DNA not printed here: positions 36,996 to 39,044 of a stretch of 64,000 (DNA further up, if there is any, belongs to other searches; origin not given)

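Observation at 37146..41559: Three tandem secreted amidohydrolase paralogues; the first has a K/E-rich insertion and an extra C-terminal domain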

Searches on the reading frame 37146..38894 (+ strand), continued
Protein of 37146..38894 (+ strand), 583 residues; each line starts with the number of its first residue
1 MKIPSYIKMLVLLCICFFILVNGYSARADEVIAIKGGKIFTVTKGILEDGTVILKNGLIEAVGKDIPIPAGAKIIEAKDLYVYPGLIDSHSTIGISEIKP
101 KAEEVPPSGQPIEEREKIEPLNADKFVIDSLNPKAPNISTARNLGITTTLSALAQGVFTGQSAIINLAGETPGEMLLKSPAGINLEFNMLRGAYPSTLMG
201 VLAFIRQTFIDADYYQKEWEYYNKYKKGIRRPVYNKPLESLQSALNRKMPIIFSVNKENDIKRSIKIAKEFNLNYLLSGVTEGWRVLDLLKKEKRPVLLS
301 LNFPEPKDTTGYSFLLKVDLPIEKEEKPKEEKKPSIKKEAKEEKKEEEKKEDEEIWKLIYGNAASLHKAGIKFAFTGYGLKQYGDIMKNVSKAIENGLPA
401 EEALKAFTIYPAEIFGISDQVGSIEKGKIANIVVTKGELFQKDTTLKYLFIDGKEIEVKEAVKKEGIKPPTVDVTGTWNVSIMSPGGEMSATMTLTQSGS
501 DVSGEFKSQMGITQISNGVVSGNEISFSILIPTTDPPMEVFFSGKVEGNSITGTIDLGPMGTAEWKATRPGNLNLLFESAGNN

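Call 26: search_protein_families(library=pfam, proteins=[L052:12493-14055:+, L052:6082-7821:+, L010:5339-6403:+, L001:3765-4463:-, L010:1860-4433:-, L037:12422-13567:+, L006:1620-3509:-, L056:14673-16151:+], max_evalue=0.001)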
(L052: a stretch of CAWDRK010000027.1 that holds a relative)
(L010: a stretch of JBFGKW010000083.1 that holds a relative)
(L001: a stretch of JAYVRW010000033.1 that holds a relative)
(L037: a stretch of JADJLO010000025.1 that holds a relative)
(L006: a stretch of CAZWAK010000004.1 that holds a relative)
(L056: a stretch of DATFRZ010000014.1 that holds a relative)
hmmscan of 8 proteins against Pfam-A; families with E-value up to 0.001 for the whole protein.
L052:12493-14055:+ (521 aa): 0 families

L052:6082-7821:+ (580 aa): 3 families
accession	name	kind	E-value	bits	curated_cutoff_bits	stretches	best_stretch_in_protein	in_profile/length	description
PF05359.17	DUF748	-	7.5e-22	77.7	50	1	4-233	13-229/1037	Domain of Unknown Function (DUF748)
PF05170.20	AsmA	-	2.4e-15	56.8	29.8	1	2-183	2-193/607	AsmA family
PF13116.12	YhdP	-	5.7e-09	34.9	46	1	5-194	11-186/1224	YhdP protein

L010:5339-6403:+ (355 aa): 5 families
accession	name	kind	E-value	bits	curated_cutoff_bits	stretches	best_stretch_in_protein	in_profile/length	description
PF01035.26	DNA_binding_1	-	5.3e-35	119.6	27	1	269-348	1-80/81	6-O-methylguanine DNA methyltransferase, DNA binding domain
PF02805.21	Ada_Zn_binding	-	1.8e-29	102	23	1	12-73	3-64/65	Metal binding domain of Ada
PF12833.13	HTH_18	-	6.1e-17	62.1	33.6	1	105-181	2-79/80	Helix-turn-helix domain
PF00165.29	HTH_AraC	-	4.8e-09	36.6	26.6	1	99-130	9-40/42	Bacterial regulatory helix-turn-helix proteins, AraC family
PF02870.21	Methyltransf_1N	-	2.8e-08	34.6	21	1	188-264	1-70/71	6-O-methylguanine DNA methyltransferase, ribonuclease-like domain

L001:3765-4463:- (232 aa): 3 families
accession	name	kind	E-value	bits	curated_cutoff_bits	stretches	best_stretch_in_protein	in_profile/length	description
PF00702.32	Hydrolase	-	2.9e-24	87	26.4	1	8-207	1-191/191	haloacid dehalogenase-like hydrolase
PF13419.12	HAD_2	-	3.5e-19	70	23.8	1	81-209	47-174/178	Haloacid dehalogenase-like hydrolase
PF13242.12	Hydrolase_like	-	1.1e-05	25.6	22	1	168-213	3-48/75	HAD-hyrolase-like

L010:1860-4433:- (857 aa): 5 families
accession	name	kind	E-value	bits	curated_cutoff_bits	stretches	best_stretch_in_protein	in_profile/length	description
PF00488.27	MutS_V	-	1.2e-31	110.6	30.2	1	391-571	1-184/188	MutS domain V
PF01713.27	Smr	-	3e-25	88.6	25.7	1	781-856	1-77/77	Smr domain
PF20297.4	MSSS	-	2.8e-09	36.9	26.8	1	706-744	2-42/42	MutS2 and Smr-associated SH3 domain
PF05192.23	MutS_III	-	4e-05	24.5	34.1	1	52-315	20-190/194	MutS domain III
PF13304.12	AAA_21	-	0.00062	20.3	27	0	468-508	259-298/304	AAA domain, putative AbiEii toxin, Type IV TA system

L037:12422-13567:+ (382 aa): 5 families
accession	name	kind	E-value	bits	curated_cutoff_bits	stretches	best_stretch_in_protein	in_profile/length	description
PF00441.29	Acyl-CoA_dh_1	-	3e-54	183.7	22.4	1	231-379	1-149/150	Acyl-CoA dehydrogenase, C-terminal domain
PF02771.21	Acyl-CoA_dh_N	-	3.6e-42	143.7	22.9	1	8-120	1-113/113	Acyl-CoA dehydrogenase, N-terminal domain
PF08028.16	Acyl-CoA_dh_2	-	1.3e-25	90.6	22.7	1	247-363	2-128/134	Acyl-CoA dehydrogenase, C-terminal domain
PF02770.24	Acyl-CoA_dh_M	-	1.7e-23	83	33.3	1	124-219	1-97/97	Acyl-CoA dehydrogenase, middle domain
PF22924.1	ACOX_C_alpha1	-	5.7e-05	23.4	27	1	244-380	7-169/169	Acyl-CoA oxidase, C-alpha1 domain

L006:1620-3509:- (629 aa): 2 families
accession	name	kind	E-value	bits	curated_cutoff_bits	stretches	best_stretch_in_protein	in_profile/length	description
PF02518.31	HATPase_c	-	7.7e-26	91.2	26.4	1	512-621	2-109/111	Histidine kinase-, DNA gyrase B-, and HSP90-like ATPase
PF00512.31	HisKA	-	1e-15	58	26.9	1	398-462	3-65/66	His Kinase A (phospho-acceptor) domain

L056:14673-16151:+ (493 aa): 0 families

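Call 67: predict_structure(alignment_id=A6)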
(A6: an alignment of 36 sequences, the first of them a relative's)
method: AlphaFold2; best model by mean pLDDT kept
length: 959 residues; sequences in the alignment: 36
mean_pLDDT: 82.0   pTM: 0.79
mean pLDDT of the five models: 82.0, 80.1, 79.1, 76.2, 72.9
residues with pLDDT >= 90: 525; 70-90: 230; 50-70: 85; < 50: 119
segments of 3 or more residues with pLDDT < 50: 1-4, 29-38, 111-118, 127-134, 449-509, 511-514, 938-959
pLDDT, mean of each block of 10 residues (from residue 1): 55 81 59 46 96 94 95 94 95 97 76 46 48 60 85 90 93 90 88 93 77 86 95 93 87 93 96 92 96 95 95 94 79 86 94 97 85 95 97 97 96 96 91 94 65 38 33 28 28 31 41 64 96 89 97 94 95 95 79 83 88 92 87 91 91 93 69 62 74 93 97 94 94 96 90 91 94 89 95 65 69 92 77 81 89 94 96 97 95 94 94 88 89 60 30 34
secondary structure, 60 per line:
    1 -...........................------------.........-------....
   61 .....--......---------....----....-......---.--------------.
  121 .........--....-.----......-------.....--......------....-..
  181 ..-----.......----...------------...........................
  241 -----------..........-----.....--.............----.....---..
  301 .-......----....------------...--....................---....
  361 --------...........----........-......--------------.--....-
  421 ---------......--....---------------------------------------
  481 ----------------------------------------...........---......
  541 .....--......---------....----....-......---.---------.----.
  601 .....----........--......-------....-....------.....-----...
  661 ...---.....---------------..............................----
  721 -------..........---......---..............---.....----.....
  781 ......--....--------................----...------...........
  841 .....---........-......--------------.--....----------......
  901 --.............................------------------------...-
elements in order (helices of 4 or more, strands of 3 or more residues): H2-28 E41-49 E57-65 E68-73 E83-86 E91-94 E96-101 H120-129 H132-135 H143-146 H155-159 E162-167 E174-177 E179-182 H188-191 E192-194 E199-201 H214-240 H252-261 E267-271 H274-286 E291-295 H303-308 E313-316 H334-353 E357-360 H369-379 H384-391 H393-398 E416-419 E430-435 E438-441 E521-531 E535-545 E548-553 E563-566 E571-574 E576-581 H601-604 H610-617 E620-625 E633-636 E638-641 H648-651 E658-663 H667-671 H687-716 H728-737 E741-746 H750-763 E767-771 H776-786 E789-792 H801-816 E821-823 H830-845 H849-856 H858-863 E881-884 E895-900 E903-907 H908-931

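Call 69: fold_search(model_id=the predicted structure, library=pdb)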
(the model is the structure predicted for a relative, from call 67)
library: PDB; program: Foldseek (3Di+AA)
matches with E <= 10: 1339; with E <= 0.001: 368
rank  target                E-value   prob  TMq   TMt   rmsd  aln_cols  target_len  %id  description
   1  3ooq_A                7.1e-35  1.00  0.37  0.89   2.9       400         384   36  CRYSTAL STRUCTURE OF amidohydrolase from Thermotoga maritima MSB8 (released 2010-09-15)
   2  3ooq_F                9.4e-35  1.00  0.37  0.89   2.9       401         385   35  CRYSTAL STRUCTURE OF amidohydrolase from Thermotoga maritima MSB8 (released 2010-09-15)
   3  3ooq_B                4.4e-34  1.00  0.37  0.89   2.9       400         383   36  CRYSTAL STRUCTURE OF amidohydrolase from Thermotoga maritima MSB8 (released 2010-09-15)
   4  2p9b                  6.4e-17  1.00  0.26  0.56  10.7       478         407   17  Crystal structure of putative prolidase from Bifidobacterium longum (released 2007-04-03)
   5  3n2c_A                2.2e-16  1.00  0.26  0.58   9.7       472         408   17  Crystal structure of prolidase eah89906 complexed with n-methylphosphonate-l-proline (released 2010-06-02)
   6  3feq_A                3.7e-16  1.00  0.25  0.56  10.4       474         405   18  Crystal structure of uncharacterized protein eah89906 (released 2008-12-16)
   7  3feq_C                5.2e-16  1.00  0.26  0.56  10.7       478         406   16  Crystal structure of uncharacterized protein eah89906 (released 2008-12-16)
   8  3feq_J                1.7e-15  1.00  0.26  0.58  10.3       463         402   18  Crystal structure of uncharacterized protein eah89906 (released 2008-12-16)
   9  4v1x_A                1.8e-15  1.00  0.21  0.38  15.5       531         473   16  The structure of the hexameric atrazine chlorohydrolase, AtzA (released 2015-03-11)
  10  3mkv_A                2.4e-15  1.00  0.26  0.57  10.2       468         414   18  Crystal structure of amidohydrolase eaj56179 (released 2010-04-28)
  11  3mkv_B                2.6e-15  1.00  0.27  0.59   9.8       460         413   18  Crystal structure of amidohydrolase eaj56179 (released 2010-04-28)
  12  4v1x_E                2.7e-15  1.00  0.21  0.38  15.6       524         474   16  The structure of the hexameric atrazine chlorohydrolase, AtzA (released 2015-03-11)
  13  3mtw                  4.0e-15  1.00  0.27  0.59   9.2       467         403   16  Crystal structure of L-Lysine, L-Arginine carboxypeptidase Cc2672 from Caulobacter Crescentus CB15 complexed with N-meth (released 2010-07-28)
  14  4v1x_B                5.6e-15  1.00  0.21  0.38  15.7       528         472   16  The structure of the hexameric atrazine chlorohydrolase, AtzA (released 2015-03-11)
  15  3feq_O                7.8e-15  1.00  0.25  0.56  10.7       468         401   18  Crystal structure of uncharacterized protein eah89906 (released 2008-12-16)
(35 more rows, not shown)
